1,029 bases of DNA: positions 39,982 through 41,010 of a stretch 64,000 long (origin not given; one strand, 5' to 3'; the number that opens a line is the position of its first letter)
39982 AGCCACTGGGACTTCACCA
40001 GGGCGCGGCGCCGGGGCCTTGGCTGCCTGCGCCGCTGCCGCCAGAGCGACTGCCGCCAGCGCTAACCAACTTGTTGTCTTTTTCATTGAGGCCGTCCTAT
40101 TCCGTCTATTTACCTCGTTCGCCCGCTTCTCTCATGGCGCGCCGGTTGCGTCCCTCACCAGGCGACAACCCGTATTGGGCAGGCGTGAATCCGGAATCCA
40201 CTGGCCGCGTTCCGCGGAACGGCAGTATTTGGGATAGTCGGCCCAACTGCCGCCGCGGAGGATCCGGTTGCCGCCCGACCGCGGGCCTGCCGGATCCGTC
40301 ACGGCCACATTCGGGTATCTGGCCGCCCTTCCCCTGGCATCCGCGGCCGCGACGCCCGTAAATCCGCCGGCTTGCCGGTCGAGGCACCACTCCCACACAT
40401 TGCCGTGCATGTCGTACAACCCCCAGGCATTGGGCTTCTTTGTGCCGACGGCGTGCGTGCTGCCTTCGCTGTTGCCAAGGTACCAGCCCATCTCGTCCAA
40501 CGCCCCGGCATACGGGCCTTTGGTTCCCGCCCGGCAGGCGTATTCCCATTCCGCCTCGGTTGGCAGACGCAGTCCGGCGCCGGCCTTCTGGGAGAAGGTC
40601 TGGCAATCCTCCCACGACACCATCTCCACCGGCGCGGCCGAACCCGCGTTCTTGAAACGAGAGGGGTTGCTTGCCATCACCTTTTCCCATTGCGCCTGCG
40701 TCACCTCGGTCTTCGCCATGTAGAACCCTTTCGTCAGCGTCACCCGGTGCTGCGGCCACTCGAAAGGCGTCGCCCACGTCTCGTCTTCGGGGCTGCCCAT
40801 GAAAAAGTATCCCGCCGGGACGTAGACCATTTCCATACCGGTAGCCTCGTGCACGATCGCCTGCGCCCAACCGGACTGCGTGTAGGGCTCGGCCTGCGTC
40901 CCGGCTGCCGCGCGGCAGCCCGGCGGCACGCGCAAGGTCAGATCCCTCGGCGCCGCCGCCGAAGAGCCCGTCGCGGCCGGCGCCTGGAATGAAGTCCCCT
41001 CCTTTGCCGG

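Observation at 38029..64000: Co-directional array of secreted, catalytically non-canonical FGE-sulfatase-domain paralogs interleaved with glycosidases, with no sulfatase present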

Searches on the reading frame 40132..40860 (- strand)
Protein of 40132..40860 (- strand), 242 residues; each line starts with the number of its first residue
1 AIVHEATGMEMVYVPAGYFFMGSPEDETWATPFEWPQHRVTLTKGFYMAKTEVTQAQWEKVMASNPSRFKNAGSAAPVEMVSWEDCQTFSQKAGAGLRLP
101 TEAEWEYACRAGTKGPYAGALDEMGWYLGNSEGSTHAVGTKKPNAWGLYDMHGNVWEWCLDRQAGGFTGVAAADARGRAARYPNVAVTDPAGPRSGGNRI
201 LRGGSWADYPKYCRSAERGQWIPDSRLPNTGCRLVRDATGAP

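Call 11: search_solved_structures(query=window:40132-40860:-, max_evalue=0.001, show_alignments=4)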
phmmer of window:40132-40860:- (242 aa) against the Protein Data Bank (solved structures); distinct sequences matched with E-value up to 0.001: 28.
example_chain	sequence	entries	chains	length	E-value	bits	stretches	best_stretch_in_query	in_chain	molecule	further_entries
2y3c_A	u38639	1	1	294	5e-28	101.6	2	83-234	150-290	TREPONEMA DENTICOLA VARIABLE PROTEIN 1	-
5hha_A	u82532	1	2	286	2e-21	80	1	10-236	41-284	PvdO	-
6muj_A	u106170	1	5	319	7.3e-19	71.6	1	76-238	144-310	Formylglycine-generating enzyme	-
2aft_X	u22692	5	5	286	1e-18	71.1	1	76-237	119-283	Sulfatase modifying factor 1 | Sulfatase-modifying factor 1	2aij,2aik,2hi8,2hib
31dc_A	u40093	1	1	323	1.3e-18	70.8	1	76-237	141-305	Formylglycine-generating enzyme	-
2q17_A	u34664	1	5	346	1.4e-18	70.6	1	76-238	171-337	formylglycine generating enzyme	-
1y1e_X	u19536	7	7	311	5.1e-18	68.8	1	76-237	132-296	C-alpha-formyglycine-generating enzyme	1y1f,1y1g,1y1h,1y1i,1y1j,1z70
2aii_X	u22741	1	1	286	5.4e-18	68.7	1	76-237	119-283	Sulfatase modifying factor 1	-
5ssy_A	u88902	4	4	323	6.3e-18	68.5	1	76-237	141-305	Formylglycine-generating enzyme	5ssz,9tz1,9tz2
5ssx_A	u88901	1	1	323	1.2e-17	67.6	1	76-237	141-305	Formylglycine-generating enzyme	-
2afy_X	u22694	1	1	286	1.7e-17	67.1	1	76-237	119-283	Sulfatase modifying factor 1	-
8aru_A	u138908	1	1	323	4e-17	65.9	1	76-237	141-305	Formylglycine-generating enzyme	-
9p6h_B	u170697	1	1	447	2.3e-16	63.4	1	97-236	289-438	Lipoprotein, putative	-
9myj_B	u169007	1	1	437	2.6e-16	63.2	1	97-236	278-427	Lipoprotein, putative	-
9mzu_A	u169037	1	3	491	3.3e-16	62.8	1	97-236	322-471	PorK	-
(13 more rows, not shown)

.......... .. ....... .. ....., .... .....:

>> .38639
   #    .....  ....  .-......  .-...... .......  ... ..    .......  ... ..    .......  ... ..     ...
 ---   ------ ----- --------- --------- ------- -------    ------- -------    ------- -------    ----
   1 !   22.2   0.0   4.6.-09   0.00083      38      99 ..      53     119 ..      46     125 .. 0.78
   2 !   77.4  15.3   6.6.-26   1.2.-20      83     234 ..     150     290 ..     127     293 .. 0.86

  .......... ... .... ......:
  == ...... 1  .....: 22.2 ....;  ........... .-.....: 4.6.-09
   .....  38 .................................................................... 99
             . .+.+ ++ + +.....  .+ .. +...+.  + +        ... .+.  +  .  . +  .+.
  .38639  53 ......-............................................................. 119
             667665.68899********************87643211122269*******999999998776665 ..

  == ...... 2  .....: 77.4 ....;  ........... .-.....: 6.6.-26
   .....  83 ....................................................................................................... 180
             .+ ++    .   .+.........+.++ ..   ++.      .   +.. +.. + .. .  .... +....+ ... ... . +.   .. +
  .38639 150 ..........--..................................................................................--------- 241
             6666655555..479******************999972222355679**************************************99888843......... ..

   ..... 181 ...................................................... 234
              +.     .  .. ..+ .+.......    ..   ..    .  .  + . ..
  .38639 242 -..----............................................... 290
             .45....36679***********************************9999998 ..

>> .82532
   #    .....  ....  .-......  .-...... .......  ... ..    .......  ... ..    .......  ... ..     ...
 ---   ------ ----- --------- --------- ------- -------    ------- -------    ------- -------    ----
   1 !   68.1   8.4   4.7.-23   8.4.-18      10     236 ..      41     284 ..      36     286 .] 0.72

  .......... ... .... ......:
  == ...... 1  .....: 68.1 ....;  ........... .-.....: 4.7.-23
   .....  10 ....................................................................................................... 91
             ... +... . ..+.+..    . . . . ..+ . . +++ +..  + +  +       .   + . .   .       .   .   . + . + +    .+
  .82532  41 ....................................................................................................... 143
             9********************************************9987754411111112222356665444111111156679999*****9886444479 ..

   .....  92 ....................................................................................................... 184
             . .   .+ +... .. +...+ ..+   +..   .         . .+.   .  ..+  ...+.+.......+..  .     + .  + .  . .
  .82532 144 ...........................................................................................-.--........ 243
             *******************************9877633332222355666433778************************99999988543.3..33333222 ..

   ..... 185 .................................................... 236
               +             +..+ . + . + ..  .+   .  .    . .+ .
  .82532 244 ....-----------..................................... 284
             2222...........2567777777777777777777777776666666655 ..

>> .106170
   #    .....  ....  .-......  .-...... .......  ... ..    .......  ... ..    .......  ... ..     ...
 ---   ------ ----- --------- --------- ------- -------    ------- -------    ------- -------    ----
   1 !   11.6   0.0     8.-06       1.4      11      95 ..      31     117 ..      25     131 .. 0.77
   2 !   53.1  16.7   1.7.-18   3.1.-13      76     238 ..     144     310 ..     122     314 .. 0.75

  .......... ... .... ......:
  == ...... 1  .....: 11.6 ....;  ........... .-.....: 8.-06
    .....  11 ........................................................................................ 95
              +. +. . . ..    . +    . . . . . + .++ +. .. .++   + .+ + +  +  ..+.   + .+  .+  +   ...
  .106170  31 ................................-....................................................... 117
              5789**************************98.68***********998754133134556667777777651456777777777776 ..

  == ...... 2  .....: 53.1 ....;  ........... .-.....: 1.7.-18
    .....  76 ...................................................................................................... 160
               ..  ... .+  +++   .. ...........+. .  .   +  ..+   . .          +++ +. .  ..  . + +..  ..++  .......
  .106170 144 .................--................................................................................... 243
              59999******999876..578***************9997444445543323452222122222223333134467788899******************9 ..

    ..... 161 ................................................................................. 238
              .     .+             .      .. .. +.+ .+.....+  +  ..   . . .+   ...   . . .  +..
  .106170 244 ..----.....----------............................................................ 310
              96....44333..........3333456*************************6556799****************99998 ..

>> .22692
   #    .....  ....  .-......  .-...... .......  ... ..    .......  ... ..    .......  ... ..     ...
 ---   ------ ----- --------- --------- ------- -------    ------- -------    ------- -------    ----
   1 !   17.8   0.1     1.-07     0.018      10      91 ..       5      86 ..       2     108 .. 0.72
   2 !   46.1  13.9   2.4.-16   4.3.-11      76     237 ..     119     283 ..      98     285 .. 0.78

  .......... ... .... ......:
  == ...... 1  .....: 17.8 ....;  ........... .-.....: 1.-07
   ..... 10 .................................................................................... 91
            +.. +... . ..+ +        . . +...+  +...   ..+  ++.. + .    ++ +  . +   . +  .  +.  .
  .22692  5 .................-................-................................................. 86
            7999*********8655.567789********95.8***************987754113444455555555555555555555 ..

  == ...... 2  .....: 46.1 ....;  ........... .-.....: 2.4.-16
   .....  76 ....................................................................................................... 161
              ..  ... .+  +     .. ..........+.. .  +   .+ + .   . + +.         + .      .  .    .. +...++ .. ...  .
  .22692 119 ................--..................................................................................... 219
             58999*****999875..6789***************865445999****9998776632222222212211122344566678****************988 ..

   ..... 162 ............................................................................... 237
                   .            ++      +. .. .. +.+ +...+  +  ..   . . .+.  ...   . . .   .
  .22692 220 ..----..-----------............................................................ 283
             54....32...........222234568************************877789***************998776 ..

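Call 31: search_solved_structures(query=A1, max_evalue=0.00001, show_alignments=5)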
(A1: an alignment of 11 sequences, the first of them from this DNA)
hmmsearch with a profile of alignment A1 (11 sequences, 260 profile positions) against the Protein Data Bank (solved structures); distinct sequences matched with E-value up to 0.00001: 28.
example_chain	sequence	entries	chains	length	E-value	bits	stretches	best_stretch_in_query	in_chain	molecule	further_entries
2y3c_A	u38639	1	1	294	1.5e-41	145.7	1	41-255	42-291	TREPONEMA DENTICOLA VARIABLE PROTEIN 1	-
2aft_X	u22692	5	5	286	1.4e-40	142.6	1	10-255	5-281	Sulfatase modifying factor 1 | Sulfatase-modifying factor 1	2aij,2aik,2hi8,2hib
31dc_A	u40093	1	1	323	1.9e-40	142.1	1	10-255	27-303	Formylglycine-generating enzyme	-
2aii_X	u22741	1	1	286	1.2e-39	139.4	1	10-255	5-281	Sulfatase modifying factor 1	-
1y1e_X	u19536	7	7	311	1.5e-39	139.1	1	10-255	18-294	C-alpha-formyglycine-generating enzyme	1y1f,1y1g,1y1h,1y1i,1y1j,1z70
5ssy_A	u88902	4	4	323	1.7e-39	138.9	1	10-255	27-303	Formylglycine-generating enzyme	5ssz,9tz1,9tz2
5ssx_A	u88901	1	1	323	7.6e-39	136.8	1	10-255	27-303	Formylglycine-generating enzyme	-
2afy_X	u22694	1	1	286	8.3e-39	136.7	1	10-255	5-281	Sulfatase modifying factor 1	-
8aru_A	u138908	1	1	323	2.3e-38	135.2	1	10-255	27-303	Formylglycine-generating enzyme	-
5hha_A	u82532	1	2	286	3.5e-37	131.4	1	10-256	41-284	PvdO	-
6muj_A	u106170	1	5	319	4.4e-34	121.2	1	46-255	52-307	Formylglycine-generating enzyme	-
2q17_A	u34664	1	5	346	5.9e-34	120.8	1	46-255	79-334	formylglycine generating enzyme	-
6s07_A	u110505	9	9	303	7.1e-32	114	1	11-255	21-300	Formylglycine-generating enzyme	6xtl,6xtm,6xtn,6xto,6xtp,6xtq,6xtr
5nxl_A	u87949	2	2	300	8.4e-32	113.8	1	10-255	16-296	Non-specific serine/threonine protein kinase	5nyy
9myj_B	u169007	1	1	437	4.8e-30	108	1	89-257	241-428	Lipoprotein, putative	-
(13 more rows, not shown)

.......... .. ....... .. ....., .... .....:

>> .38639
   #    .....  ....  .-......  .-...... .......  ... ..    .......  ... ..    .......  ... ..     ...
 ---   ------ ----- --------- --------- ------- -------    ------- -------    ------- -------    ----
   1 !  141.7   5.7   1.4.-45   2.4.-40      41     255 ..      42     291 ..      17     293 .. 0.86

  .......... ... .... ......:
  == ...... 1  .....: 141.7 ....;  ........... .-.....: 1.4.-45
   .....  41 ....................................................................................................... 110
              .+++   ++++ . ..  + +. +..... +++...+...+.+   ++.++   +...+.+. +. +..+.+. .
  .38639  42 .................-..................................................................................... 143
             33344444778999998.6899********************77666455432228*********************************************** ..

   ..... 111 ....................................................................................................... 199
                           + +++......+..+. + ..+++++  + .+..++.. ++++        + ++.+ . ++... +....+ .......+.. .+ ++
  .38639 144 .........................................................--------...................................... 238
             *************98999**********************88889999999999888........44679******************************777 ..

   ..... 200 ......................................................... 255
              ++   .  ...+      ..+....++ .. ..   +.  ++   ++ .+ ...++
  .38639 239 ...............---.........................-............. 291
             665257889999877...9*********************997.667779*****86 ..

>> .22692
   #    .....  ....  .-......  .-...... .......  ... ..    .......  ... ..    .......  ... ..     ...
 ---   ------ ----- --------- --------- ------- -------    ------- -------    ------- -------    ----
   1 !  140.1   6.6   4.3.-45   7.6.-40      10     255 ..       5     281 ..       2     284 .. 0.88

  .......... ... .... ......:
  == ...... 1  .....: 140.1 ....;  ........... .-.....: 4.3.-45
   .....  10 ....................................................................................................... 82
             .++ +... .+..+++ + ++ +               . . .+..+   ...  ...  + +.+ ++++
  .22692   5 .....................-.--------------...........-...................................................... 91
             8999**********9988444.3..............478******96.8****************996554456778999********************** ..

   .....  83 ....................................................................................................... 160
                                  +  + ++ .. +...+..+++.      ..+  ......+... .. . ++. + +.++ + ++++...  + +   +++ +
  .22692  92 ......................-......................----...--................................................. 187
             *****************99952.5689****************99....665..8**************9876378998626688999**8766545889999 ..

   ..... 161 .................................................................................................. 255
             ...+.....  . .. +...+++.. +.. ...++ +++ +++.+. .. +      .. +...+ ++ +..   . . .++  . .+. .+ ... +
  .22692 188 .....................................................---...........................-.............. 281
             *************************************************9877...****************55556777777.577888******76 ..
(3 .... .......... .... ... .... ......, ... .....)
